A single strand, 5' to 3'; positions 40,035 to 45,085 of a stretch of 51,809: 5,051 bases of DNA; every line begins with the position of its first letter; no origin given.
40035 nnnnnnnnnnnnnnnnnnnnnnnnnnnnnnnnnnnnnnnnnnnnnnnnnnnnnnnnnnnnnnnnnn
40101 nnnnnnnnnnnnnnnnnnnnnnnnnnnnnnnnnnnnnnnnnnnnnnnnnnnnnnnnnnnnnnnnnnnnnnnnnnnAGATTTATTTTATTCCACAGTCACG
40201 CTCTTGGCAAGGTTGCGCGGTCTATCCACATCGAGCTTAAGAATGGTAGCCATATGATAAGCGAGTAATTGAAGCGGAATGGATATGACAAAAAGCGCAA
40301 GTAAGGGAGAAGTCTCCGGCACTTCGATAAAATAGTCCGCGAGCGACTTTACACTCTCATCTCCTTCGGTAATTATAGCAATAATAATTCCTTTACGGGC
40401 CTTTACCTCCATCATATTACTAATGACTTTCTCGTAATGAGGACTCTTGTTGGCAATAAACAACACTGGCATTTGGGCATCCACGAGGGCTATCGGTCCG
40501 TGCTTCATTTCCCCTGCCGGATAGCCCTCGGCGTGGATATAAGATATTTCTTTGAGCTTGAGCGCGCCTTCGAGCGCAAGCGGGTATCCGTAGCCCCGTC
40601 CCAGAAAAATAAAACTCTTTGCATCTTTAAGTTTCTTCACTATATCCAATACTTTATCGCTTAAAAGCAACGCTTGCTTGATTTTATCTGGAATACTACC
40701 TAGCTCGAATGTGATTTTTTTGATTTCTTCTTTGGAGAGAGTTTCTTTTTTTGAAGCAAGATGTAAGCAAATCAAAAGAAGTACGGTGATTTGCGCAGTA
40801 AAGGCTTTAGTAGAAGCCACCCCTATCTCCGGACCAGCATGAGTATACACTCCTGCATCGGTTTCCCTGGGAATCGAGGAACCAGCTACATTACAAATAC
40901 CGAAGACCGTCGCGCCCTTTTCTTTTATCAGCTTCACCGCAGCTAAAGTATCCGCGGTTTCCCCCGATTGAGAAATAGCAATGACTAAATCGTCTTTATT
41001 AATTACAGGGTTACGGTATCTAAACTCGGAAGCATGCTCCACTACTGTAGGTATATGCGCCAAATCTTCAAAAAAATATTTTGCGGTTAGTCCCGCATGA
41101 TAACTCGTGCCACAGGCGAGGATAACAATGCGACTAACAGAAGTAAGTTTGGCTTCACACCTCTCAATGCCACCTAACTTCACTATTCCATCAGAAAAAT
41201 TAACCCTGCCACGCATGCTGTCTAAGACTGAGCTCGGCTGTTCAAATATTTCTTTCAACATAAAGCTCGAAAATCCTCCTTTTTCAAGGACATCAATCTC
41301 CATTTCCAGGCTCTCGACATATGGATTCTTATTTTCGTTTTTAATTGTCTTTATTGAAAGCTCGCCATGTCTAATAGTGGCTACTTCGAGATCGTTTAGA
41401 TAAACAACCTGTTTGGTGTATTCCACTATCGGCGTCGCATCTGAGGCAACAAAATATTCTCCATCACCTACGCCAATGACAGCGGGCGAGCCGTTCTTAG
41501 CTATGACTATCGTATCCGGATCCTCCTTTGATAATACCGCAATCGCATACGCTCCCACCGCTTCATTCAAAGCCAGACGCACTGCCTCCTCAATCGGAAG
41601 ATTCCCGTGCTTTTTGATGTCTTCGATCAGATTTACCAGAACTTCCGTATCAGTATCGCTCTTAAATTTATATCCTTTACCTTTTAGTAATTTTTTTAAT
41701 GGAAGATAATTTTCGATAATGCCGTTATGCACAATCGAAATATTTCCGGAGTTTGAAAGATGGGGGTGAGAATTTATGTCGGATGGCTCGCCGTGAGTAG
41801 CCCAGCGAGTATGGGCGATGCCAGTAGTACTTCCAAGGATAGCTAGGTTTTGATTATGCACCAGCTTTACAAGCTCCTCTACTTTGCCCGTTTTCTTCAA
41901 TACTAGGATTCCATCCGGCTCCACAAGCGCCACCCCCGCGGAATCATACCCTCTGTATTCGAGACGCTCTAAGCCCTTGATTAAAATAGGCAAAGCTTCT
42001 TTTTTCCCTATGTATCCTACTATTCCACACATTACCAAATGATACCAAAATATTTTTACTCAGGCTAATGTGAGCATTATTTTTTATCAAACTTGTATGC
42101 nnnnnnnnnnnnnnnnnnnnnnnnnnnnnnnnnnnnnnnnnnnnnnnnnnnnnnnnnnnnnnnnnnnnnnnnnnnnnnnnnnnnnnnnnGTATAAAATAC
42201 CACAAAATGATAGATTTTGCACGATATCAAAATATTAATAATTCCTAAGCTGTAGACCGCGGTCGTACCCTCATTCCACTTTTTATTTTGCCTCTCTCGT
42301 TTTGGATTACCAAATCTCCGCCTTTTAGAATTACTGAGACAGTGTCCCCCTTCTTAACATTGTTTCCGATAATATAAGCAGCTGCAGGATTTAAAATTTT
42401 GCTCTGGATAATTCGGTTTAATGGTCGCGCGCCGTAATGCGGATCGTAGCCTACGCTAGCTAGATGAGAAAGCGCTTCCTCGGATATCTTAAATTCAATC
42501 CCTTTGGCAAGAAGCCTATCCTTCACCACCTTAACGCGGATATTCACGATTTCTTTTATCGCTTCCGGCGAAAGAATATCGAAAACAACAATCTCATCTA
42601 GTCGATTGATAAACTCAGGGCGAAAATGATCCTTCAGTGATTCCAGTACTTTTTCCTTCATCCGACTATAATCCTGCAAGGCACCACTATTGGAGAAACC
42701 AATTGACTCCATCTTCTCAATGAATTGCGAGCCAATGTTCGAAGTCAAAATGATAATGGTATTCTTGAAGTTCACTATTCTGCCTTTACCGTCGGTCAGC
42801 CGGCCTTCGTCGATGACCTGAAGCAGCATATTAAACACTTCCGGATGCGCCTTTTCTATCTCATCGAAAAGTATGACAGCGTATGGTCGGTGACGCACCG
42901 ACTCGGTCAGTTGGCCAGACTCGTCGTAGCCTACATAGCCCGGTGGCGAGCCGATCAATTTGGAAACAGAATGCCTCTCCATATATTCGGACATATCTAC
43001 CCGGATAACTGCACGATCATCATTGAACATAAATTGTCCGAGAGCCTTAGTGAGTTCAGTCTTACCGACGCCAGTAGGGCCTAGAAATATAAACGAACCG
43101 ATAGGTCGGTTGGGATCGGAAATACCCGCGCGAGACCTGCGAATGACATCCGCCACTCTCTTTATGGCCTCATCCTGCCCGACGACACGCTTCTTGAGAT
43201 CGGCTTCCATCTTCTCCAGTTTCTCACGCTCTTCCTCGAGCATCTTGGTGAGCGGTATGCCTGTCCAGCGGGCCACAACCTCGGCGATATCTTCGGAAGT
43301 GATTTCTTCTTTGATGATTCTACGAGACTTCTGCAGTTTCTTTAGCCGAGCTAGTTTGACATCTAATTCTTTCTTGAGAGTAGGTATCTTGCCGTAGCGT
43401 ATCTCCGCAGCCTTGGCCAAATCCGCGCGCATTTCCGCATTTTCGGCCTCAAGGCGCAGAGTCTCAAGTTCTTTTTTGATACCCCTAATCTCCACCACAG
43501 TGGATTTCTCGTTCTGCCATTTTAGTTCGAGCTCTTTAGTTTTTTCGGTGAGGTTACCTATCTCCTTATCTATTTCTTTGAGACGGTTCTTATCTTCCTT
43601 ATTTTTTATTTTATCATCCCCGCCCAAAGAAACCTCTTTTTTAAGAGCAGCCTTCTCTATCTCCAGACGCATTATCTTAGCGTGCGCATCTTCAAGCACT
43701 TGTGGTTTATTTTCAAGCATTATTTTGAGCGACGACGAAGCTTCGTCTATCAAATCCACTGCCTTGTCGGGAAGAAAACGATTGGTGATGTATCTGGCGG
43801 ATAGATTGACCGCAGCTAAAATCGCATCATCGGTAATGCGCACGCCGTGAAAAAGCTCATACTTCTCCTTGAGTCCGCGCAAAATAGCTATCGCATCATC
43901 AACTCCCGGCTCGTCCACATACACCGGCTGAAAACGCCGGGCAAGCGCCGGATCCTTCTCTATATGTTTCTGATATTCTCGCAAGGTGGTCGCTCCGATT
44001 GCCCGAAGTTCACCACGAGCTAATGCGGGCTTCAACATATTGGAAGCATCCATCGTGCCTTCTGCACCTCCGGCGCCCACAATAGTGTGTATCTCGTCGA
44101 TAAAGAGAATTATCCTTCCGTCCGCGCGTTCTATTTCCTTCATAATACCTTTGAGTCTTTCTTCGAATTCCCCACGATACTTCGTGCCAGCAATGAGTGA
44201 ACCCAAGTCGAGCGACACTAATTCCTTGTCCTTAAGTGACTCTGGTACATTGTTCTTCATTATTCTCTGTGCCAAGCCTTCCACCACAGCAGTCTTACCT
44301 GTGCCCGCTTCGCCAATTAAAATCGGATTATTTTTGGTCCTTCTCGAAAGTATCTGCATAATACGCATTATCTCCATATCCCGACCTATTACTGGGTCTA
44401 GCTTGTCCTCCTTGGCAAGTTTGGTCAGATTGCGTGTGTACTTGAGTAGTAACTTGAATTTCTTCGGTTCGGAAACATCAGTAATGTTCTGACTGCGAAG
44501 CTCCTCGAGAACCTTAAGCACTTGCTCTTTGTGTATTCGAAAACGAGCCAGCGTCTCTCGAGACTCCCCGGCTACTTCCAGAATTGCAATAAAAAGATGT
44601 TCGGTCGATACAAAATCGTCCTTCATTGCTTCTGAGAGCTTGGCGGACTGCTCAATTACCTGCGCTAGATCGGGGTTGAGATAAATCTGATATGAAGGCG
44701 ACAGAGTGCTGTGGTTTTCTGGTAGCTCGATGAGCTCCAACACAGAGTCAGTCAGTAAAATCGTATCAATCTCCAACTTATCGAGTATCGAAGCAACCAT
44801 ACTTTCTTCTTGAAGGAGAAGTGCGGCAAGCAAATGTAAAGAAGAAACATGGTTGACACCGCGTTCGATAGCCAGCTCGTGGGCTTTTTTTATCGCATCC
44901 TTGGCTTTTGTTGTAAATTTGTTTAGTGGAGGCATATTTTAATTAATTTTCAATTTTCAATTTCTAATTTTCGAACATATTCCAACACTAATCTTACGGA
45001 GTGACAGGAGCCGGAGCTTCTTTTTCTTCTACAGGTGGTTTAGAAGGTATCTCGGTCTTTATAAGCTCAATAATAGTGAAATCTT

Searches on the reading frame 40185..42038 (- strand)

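Call 86: search_protein_families(library=pfam, proteins=[window:40185-42038:-], max_evalue=0.00001)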
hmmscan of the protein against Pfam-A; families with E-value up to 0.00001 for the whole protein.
window:40185-42038:- (617 aa): 3 families
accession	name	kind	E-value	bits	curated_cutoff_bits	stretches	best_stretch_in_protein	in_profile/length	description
PF01380.27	SIS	-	5e-64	214.4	25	2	298-422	2-127/131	SIS domain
PF13522.11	GATase_6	-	6.2e-20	72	27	1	69-199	9-129/130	Glutamine amidotransferase domain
PF13537.11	GATase_7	-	2.1e-12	47.6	25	1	89-200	12-117/123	Glutamine amidotransferase domain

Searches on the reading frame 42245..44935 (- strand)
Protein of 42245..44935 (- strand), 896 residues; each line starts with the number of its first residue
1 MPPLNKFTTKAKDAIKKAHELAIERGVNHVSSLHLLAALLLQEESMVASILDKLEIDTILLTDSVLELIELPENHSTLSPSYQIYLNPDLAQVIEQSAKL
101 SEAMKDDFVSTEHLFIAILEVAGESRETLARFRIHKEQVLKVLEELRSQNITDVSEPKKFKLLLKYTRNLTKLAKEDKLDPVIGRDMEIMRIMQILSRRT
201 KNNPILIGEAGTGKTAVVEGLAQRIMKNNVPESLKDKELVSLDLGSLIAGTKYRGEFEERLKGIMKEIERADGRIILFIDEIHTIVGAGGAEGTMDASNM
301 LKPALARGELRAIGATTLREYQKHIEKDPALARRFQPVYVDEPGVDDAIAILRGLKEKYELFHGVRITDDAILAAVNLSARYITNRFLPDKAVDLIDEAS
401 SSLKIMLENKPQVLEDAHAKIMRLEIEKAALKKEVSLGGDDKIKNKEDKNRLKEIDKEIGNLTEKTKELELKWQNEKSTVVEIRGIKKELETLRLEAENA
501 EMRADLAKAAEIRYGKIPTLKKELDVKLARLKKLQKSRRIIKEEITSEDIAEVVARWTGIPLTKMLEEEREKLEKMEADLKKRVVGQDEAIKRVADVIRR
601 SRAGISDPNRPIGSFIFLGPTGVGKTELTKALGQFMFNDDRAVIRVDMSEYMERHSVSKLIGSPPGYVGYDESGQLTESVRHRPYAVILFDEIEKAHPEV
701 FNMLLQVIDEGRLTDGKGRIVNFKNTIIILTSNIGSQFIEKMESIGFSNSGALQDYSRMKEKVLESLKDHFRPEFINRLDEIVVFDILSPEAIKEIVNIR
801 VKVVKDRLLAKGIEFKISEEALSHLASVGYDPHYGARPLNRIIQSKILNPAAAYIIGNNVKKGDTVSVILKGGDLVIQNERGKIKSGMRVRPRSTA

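Call 87: search_protein_families(library=pfam, proteins=[window:42245-44935:-], max_evalue=0.00001)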
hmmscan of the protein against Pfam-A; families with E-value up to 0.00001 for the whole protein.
window:42245-44935:- (896 aa): 12 families
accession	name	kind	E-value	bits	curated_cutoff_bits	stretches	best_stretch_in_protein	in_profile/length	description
PF07724.20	AAA_2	-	1.2e-69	234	27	1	610-782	1-166/166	AAA domain (Cdc48 subfamily)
PF17871.7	AAA_lid_9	-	4.4e-32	110.5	22.8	1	345-442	2-99/104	AAA lid domain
PF10431.15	ClpB_D2-small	-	1.9e-24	85.9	21.9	1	788-868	1-81/81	C-terminal, D2-small domain, of ClpB protein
PF00004.35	AAA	-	6.5e-23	82.1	21.2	2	205-322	2-111/131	ATPase family associated with various cellular activities (AAA)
PF07728.20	AAA_5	-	1.7e-17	64.1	22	1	615-736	2-125/139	AAA domain (dynein-related subfamily)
PF02861.25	Clp_N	-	1.1e-14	54.7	20.7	1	18-69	1-52/53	Clp amino terminal domain, pathogenicity island component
PF13401.12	AAA_22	-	6.6e-11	43.1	27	0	614-709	7-109/130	AAA domain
PF13191.12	AAA_16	-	1.2e-10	42.6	32.6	0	182-228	2-51/167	AAA ATPase domain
PF00158.32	Sigma54_activat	-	2.9e-10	40.5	20.2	0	614-731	24-141/168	Sigma-54 interaction domain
PF12775.13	AAA_7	-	1.5e-06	28.4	25.8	0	192-229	25-61/181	P-loop containing dynein motor region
PF05621.17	TniB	-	3.1e-06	27.2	22.4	0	208-340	42-184/189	Bacterial TniB protein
PF13173.12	AAA_14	-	5.3e-06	26.9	27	0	616-711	6-88/129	AAA domain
